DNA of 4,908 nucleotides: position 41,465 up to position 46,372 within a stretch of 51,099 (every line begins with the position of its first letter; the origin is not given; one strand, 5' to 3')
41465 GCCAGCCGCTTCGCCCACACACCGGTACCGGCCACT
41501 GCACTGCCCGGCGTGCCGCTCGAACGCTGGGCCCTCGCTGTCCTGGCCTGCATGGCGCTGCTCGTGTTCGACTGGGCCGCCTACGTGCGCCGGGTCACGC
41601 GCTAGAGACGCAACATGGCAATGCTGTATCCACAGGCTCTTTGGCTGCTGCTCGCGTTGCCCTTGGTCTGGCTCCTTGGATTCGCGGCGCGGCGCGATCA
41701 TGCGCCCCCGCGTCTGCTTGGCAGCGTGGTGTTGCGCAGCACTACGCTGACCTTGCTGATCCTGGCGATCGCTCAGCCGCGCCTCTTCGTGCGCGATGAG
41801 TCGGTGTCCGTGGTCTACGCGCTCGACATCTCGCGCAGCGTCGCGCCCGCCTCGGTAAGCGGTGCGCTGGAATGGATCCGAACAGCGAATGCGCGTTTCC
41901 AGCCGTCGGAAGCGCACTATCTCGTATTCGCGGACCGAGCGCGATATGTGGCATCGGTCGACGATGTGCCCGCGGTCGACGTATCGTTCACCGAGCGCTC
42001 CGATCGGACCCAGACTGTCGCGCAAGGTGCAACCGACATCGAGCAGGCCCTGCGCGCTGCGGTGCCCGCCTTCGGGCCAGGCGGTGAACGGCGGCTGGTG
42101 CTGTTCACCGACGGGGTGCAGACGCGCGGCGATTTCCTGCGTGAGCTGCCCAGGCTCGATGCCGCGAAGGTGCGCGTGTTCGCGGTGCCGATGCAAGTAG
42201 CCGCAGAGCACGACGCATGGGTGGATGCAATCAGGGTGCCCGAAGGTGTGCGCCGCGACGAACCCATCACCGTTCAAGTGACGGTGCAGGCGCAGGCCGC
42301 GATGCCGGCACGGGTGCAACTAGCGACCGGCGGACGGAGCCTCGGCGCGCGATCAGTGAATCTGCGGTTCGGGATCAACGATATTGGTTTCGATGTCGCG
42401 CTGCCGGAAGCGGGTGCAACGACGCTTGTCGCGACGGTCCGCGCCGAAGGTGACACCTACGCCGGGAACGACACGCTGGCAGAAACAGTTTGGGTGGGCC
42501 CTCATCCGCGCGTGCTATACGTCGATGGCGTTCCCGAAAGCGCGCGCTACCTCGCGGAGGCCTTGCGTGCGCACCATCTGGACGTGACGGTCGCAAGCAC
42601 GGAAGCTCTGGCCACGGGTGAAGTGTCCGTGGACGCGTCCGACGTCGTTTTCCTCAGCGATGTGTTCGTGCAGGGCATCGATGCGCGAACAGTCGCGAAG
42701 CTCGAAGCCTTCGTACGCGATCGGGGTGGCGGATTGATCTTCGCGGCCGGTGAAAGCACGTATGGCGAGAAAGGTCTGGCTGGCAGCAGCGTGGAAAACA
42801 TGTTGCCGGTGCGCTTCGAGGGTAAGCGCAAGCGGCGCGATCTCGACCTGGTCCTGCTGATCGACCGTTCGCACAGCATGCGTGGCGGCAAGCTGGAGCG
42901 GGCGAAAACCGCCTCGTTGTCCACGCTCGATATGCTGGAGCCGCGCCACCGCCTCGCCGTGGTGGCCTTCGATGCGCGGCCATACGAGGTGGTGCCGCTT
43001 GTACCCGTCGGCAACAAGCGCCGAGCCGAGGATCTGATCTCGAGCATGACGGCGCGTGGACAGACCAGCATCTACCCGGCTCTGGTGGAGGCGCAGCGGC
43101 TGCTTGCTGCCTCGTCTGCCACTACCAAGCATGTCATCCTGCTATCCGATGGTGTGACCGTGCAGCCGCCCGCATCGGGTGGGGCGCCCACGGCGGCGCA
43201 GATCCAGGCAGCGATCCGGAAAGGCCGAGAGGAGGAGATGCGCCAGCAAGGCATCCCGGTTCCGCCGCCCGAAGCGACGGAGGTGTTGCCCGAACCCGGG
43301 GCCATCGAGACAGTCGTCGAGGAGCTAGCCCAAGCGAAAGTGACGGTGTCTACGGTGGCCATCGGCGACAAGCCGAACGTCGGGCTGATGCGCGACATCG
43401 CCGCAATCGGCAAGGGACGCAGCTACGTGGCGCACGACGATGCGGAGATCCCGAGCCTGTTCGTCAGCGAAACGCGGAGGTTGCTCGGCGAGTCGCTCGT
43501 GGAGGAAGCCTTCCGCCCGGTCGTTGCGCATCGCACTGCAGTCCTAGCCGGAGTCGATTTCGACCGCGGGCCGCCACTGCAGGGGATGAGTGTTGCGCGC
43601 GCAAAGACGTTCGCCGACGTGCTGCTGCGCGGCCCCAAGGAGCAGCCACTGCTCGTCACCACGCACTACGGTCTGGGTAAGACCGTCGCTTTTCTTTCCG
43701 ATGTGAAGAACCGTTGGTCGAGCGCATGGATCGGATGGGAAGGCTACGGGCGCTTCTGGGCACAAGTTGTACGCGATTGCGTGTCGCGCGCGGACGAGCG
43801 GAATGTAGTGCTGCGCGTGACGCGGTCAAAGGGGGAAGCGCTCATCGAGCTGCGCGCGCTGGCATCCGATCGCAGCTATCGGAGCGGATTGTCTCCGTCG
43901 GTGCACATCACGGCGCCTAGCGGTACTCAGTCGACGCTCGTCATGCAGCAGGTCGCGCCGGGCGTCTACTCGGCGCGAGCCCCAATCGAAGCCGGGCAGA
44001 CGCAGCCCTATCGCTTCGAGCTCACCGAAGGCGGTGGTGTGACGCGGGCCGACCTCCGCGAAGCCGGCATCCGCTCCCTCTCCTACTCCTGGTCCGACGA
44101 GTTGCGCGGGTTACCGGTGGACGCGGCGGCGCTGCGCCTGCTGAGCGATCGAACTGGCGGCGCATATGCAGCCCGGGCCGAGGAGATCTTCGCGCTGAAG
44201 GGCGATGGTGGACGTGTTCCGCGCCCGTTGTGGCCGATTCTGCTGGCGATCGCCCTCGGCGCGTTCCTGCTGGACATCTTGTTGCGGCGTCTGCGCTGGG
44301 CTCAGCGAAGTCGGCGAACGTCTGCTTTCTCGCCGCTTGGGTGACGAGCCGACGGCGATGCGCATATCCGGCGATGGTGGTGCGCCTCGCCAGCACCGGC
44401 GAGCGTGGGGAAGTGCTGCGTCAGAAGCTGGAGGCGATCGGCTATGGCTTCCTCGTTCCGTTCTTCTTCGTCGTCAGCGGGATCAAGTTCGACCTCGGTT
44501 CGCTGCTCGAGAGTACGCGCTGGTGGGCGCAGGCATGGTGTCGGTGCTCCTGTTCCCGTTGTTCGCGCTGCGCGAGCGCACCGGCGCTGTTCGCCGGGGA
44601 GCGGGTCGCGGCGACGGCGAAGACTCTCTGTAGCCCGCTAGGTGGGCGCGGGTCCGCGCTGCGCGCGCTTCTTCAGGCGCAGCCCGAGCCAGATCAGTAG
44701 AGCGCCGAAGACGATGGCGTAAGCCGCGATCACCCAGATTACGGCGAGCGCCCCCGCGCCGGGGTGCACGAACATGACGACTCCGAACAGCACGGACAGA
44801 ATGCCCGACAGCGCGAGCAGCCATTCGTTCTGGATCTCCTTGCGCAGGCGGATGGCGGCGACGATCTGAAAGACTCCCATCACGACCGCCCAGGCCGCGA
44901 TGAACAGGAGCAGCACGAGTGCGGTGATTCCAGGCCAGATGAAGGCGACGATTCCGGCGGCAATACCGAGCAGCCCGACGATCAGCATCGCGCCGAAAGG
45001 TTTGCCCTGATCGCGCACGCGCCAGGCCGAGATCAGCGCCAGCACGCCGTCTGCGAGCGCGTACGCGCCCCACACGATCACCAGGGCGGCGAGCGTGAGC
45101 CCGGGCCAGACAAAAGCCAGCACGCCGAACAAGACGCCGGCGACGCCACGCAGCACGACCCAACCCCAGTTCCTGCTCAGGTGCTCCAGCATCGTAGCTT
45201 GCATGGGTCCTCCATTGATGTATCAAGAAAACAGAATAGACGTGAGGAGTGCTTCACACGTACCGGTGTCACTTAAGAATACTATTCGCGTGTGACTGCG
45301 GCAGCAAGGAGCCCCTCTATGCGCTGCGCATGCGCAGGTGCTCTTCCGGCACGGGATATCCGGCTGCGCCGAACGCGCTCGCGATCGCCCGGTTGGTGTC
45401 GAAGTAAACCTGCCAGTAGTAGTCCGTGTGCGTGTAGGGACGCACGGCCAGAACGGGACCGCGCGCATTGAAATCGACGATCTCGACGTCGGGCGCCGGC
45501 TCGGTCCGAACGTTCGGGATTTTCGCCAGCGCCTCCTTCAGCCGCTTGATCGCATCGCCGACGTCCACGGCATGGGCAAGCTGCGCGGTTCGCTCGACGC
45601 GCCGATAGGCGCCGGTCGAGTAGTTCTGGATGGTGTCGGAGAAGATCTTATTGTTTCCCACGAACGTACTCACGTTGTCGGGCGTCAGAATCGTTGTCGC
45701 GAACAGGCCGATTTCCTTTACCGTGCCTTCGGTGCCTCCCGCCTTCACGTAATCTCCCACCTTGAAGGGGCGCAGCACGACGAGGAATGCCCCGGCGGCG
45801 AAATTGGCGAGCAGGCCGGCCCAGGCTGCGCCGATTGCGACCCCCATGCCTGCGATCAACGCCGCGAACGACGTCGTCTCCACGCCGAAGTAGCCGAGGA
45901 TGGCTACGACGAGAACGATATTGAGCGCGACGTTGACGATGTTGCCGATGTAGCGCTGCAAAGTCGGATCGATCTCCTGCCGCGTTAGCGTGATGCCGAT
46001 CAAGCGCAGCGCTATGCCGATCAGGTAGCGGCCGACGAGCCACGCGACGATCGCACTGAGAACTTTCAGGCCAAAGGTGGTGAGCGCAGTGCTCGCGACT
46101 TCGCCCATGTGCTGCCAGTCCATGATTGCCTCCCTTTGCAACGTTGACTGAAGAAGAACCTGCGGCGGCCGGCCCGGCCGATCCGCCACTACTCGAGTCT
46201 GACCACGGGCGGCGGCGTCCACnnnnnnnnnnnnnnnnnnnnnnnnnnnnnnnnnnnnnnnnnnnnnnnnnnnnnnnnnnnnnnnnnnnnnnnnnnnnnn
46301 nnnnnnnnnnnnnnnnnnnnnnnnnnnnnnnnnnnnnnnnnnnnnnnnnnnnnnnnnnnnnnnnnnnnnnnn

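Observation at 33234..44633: Remnants of one CPA2 antiporter gene bracket an ~11 kb, seven-gene block: a cargo insertion with no mobility genes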

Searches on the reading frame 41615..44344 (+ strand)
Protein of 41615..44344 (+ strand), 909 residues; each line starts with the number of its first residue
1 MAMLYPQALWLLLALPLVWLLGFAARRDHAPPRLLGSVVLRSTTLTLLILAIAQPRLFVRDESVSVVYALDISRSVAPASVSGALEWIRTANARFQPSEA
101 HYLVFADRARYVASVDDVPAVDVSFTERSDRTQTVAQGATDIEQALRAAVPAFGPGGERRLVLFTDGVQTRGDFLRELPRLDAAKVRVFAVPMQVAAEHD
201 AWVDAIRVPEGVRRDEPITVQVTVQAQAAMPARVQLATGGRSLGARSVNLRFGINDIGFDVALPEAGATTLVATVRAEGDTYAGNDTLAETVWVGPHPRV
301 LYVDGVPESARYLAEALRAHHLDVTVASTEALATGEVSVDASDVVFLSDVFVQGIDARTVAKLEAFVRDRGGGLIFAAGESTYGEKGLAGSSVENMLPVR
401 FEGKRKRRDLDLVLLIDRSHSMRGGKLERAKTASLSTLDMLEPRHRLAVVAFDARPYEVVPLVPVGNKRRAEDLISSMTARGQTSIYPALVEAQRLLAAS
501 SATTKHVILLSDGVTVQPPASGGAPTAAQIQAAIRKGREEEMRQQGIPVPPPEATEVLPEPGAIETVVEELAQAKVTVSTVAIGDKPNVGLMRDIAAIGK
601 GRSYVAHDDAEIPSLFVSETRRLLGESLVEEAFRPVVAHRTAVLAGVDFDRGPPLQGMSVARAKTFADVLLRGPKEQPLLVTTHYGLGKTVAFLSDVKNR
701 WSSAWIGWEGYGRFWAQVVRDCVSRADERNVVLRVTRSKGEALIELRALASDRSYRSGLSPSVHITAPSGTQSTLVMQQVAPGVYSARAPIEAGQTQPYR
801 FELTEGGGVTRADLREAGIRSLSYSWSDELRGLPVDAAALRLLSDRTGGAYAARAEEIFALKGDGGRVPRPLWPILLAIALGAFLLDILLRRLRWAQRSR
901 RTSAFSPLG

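Call 12: search_protein_families(library=pfam, proteins=[window:41615-44344:+], max_evalue=0.001)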
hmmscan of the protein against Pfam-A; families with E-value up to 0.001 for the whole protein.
window:41615-44344:+ (909 aa): 5 families
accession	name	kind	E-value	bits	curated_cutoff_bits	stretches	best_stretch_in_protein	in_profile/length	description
PF00092.34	VWA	-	1.2e-21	78.1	23.8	2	411-517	1-117/174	von Willebrand factor type A domain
PF13519.12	VWA_2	-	2e-18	67.4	27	1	412-513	1-106/107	von Willebrand factor type A domain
PF13768.12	VWA_3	-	9.7e-12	45.6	27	1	411-517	2-110/155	von Willebrand factor type A domain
PF05762.20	VWA_CoxE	-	1.7e-11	44.4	26.4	1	397-518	44-164/222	VWA domain containing CoxE-like protein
PF07090.17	GATase1_like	-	1.9e-10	41.2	27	1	636-719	158-242/247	Putative glutamine amidotransferase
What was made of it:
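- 41615..44344 (+): 909-aa VWA plus GATase1-like protein, the last gene of the block. PF00092, PF13519, PF07090 (call 12).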

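Call 36: find_related_loci(query=window:41615-44341:+, collection=metagenome_contigs, flank=10000)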
Query window:41615-44341:+ (909 aa) in metagenome_contigs; peptide patterns used: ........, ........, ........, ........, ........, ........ (x = any residue, [..] = any of these).
179 stretches matched a pattern; 6 encode a relative of the query (tblastn E <= 1e-3); 6 distinct loci.
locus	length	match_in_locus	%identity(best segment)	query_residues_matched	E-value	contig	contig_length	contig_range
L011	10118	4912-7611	88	1-902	0e+0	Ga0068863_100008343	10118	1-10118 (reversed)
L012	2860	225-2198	89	243-900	0e+0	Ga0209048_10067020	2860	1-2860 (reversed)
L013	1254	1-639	90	688-900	1e-129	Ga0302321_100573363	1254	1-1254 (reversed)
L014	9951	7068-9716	25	16-898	1e-51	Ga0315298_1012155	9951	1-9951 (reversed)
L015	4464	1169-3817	25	16-898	7e-52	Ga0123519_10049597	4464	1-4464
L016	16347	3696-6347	26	16-899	9e-44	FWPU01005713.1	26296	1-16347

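Call 54: search_protein_families(library=ncbifam, proteins=[window:41615-44344:+], max_evalue=0.001)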
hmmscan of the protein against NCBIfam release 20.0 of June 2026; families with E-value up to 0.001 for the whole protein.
window:41615-44344:+ (909 aa): 3 families
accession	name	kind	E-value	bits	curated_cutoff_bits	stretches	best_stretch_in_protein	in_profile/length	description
TIGR03788.1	marine_srt_targ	equivalog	1.2e-18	66.9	551.65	1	407-514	269-380/629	marine proteobacterial sortase target protein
TIGR02442.1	Cob-chelat-sub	hypoth_equivalog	6.4e-09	34.8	779.45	1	401-531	464-598/641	putative cobaltochelatase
TIGR03436.1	acidobact_VWFA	subfamily_domain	5.8e-05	22.7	81.25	0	401-521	69-191/324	VWA domain-containing protein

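Call 72: search_dna_similar(query=window:41615-44341:+, collection=plasmids, mode=protein, max_rows=8)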
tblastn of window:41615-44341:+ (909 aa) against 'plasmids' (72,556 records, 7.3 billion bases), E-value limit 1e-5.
Records with a match: 3; places in all: 3; records where one place covers at least 80% of the query: 0.
Best place of each record, by identity: <60% 3.
By first word of the organism name: Deinococcus 1; Ketogulonicigenium 1; Ponticoccus 1.
By predicted mobility (MOB-suite, as given by PLSDB): non-mobilizable 3.
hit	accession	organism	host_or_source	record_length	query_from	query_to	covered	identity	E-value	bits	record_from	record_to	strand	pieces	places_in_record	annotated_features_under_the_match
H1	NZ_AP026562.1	Deinococcus aetherius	-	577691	298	874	63%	27.3%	5e-19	100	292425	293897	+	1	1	VWA domain-containing protein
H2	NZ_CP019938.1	Ketogulonicigenium robustum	cell culture,soil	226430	178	637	51%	24.8%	6e-20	103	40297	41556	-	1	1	vWA domain-containing protein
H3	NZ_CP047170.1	Ponticoccus alexandrii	surface sea water,shallow sea, symbosis ...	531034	614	725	12%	36.2%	6e-6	58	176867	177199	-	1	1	glutamine amidotransferase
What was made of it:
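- No plasmid relative was found (call 72).
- Tried and rejected: Plasmid origin: no close plasmid relative of the VWA protein (call 72).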

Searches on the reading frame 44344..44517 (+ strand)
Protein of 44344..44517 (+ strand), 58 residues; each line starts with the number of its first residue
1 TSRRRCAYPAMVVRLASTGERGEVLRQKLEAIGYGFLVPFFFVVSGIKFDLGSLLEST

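Call 8: search_protein_families(library=pfam, proteins=[window:44344-44517:+], max_evalue=10)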
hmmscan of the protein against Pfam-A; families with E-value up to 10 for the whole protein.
seq(58 aa): 1 family
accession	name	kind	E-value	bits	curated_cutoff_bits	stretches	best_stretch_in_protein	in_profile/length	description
PF00999.27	Na_H_Exchanger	-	9.2e-06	25.2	26.2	1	18-55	244-281/375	Sodium/hydrogen exchanger, transmembrane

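Call 9: search_protein_families(library=ncbifam, proteins=[window:44344-44517:+], max_evalue=10)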
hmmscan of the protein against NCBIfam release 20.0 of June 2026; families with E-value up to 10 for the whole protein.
seq(58 aa): 1 family
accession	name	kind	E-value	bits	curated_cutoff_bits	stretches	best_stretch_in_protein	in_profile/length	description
TIGR00932.1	2a37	subfamily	0.00022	20.8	238.3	1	15-50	241-275/275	monovalent cation:proton antiporter-2 (CPA2) family protein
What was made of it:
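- Checked: It also hits TIGR00932 (CPA2), E = 2e-4 (calls 8, 9).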

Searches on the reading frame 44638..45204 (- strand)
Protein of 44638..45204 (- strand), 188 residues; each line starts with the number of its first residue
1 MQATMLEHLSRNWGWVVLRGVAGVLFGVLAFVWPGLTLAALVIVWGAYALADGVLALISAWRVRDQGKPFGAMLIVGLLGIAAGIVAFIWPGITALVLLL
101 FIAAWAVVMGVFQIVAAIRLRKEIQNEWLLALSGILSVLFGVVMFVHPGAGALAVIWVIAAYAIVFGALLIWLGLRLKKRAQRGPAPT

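Call 12: search_protein_families(library=pfam, proteins=[window:44638-45204:-], max_evalue=0.001)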
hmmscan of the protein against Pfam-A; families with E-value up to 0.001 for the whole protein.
window:44638-45204:- (188 aa): 1 family
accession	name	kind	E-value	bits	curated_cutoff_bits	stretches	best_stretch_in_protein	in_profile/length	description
PF03729.18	DUF308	-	4.3e-35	120.2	25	3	75-146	1-73/73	Short repeat of unknown function (DUF308)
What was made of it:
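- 44638..45204 (-): Right flank: DUF308/HdeD-like membrane protein, convergent with the antiporter in all relatives. PF03729 (call 12).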

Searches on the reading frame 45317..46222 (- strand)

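Call 13: search_protein_families(library=pfam, proteins=[window:45317-46222:-], max_evalue=0.001)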
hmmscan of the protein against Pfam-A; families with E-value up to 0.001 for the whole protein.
window:45317-46222:- (301 aa): 2 families
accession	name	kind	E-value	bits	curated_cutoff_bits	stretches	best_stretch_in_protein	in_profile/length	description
PF00924.24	MS_channel_2nd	-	8.8e-19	67.8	20.2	1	137-202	2-67/68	Mechanosensitive ion channel, beta-domain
PF21082.3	MS_channel_3rd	-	5.2e-07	30.4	21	1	210-288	2-85/88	Mechanosensitive ion channel MscS, C-terminal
